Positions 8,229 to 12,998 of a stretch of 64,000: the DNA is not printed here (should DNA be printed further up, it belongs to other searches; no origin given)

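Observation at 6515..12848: Kinase, cyclase-homology, STAND and TPR giant protein translationally coupled to a patatin phospholipase: a candidate signal-activated lipase module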

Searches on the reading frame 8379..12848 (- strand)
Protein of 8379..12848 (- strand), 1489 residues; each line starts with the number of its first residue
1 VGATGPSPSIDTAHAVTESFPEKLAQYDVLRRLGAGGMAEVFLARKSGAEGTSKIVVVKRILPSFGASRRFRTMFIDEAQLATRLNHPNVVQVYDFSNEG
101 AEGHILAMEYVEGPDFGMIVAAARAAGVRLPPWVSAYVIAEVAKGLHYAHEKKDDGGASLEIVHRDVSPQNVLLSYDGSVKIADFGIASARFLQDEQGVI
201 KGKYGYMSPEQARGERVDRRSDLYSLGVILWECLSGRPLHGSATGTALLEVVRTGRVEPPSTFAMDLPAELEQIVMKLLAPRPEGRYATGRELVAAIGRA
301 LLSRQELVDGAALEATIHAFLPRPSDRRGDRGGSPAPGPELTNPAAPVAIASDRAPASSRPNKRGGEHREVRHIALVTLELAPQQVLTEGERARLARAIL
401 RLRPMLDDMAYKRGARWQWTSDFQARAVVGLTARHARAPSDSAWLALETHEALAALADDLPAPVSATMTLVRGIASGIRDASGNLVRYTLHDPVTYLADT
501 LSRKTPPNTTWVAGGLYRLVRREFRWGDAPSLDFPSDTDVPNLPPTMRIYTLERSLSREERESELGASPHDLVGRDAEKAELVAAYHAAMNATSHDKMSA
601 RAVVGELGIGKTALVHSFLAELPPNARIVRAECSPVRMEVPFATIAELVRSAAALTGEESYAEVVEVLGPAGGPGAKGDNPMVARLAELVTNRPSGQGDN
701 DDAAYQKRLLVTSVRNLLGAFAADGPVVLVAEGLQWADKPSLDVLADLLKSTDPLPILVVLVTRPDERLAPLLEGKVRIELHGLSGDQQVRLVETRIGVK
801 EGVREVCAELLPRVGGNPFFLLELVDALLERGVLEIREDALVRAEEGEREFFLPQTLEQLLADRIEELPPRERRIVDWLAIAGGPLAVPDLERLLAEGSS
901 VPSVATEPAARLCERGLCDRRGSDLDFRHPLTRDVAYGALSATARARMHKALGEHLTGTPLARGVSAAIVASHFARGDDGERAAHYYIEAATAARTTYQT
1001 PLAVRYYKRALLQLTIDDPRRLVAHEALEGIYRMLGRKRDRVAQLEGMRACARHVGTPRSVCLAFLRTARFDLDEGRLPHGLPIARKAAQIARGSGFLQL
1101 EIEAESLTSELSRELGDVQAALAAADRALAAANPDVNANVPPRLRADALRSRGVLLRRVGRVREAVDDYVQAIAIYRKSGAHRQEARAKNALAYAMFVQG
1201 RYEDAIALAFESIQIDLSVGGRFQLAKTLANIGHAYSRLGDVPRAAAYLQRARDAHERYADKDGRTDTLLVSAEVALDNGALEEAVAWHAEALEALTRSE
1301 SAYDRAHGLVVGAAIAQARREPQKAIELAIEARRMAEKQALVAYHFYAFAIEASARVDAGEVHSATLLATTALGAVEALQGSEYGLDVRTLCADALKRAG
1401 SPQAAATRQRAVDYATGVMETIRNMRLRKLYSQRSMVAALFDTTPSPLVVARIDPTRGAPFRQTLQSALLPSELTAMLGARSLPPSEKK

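Call 8: search_protein_families(library=pfam, proteins=[window:8379-12848:-], max_evalue=0.1)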
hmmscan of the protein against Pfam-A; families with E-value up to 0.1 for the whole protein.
window:8379-12848:- (1489 aa): 13 families
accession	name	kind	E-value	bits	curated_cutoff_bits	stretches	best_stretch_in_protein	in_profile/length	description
PF00069.31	Pkinase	-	1e-36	127.2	31.7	1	27-288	1-253/263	Protein kinase domain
PF07714.23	PK_Tyr_Ser-Thr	-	1.5e-29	103.6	23.1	1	30-286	4-248/258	Protein tyrosine and serine/threonine kinase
PF13191.12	AAA_16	-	2.1e-17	64.6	32.6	1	572-760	2-167/167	AAA ATPase domain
PF13424.12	TPR_12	-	3.1e-12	46.9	30.1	2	1145-1215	2-74/77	Tetratricopeptide repeat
PF00515.34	TPR_1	-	2e-07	31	27.8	2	1146-1177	1-32/34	Tetratricopeptide repeat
PF07719.23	TPR_2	-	1.5e-05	25.2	27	1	1146-1177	1-32/34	Tetratricopeptide repeat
PF13401.12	AAA_22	-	7.9e-05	23.4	27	1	602-762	9-123/130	AAA domain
PF13374.12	TPR_10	-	0.00018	21.9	27.5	2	1226-1258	2-34/42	Tetratricopeptide repeat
PF05729.18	NACHT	-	0.00071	19.9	26.7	0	735-794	99-161/167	NACHT domain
PF14938.12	SNAP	-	0.001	19.1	25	1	1161-1292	50-181/282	Soluble NSF attachment protein, SNAP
PF13432.12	TPR_16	-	0.0021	18.9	32.7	2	1153-1211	4-55/65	Tetratricopeptide repeat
PF05621.17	TniB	-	0.0024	17.8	22.4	1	581-641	18-78/189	Bacterial TniB protein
PF13176.12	TPR_7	-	0.0064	16.9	27.9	1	1228-1252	1-25/36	Tetratricopeptide repeat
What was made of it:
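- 9849..11135 (-): STAND nucleotide-binding oligomerisation module (aa about 572-1000): Walker A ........605-612, Walker B-like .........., GxP-type motif GGNPF815-819. PF13191 AAA_16 E 2e-17, weak NACHT and AAA_22 (call 8).
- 8514..9848 (-): TPR sensor region (aa about 1001-1445), followed by a non-conserved C-terminal tail. TPR_12, TPR_1, TPR_10 (call 8).
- On Hanks-type Ser/Thr protein kinase: PF00069 scores 127 bits against a cut-off of 31.7, aa 27-288 (call 8).
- On STAND NTPase: AAA_16 scores 64.6 bits against 32.6, with weak NACHT (call 8).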

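Call 9: search_protein_families(library=padloc, proteins=[window:8379-12848:-], max_evalue=0.1)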
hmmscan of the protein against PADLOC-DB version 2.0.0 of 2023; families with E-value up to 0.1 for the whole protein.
window:8379-12848:- (1489 aa): 33 families (the best 25 are shown)
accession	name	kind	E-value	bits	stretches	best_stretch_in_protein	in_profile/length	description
PDLC04042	PD-T4-6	-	1.8e-63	212.9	1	26-306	10-278/292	-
PDLC04054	PD-T4-6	-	3.8e-59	198.9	1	25-344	10-309/347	-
PDLC04053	PD-T4-6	-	1e-57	194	1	22-305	6-276/311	-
PDLC04061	PD-T4-6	-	2.1e-57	193.8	1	25-375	16-362/510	-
PDLC04138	mad6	-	5.3e-57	192.1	1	24-305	50-318/659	mads_6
PDLC04060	PD-T4-6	-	3e-53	179.4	1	26-300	9-269/486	-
PDLC04043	PD-T4-6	-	1.5e-50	170.6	1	22-324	12-301/452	-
PDLC04039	PD-T4-6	-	1.7e-50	170.4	1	24-367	13-338/458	-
PDLC04040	PD-T4-6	-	6.9e-49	165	1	33-304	2-269/547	-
PDLC04057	PD-T4-6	-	6.9e-49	165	1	26-304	9-274/443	-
PDLC04047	PD-T4-6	-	2.8e-48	162.7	1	24-303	9-275/327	-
PDLC04052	PD-T4-6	-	1.4e-47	161.1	1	24-301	7-277/496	-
PDLC04064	PD-T4-6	-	1.1e-44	151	1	23-292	18-272/369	-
PDLC04041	PD-T4-6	-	2e-44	150.6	1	25-317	28-310/443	-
PDLC04048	PD-T4-6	-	4.9e-39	132.7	1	26-301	11-273/354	-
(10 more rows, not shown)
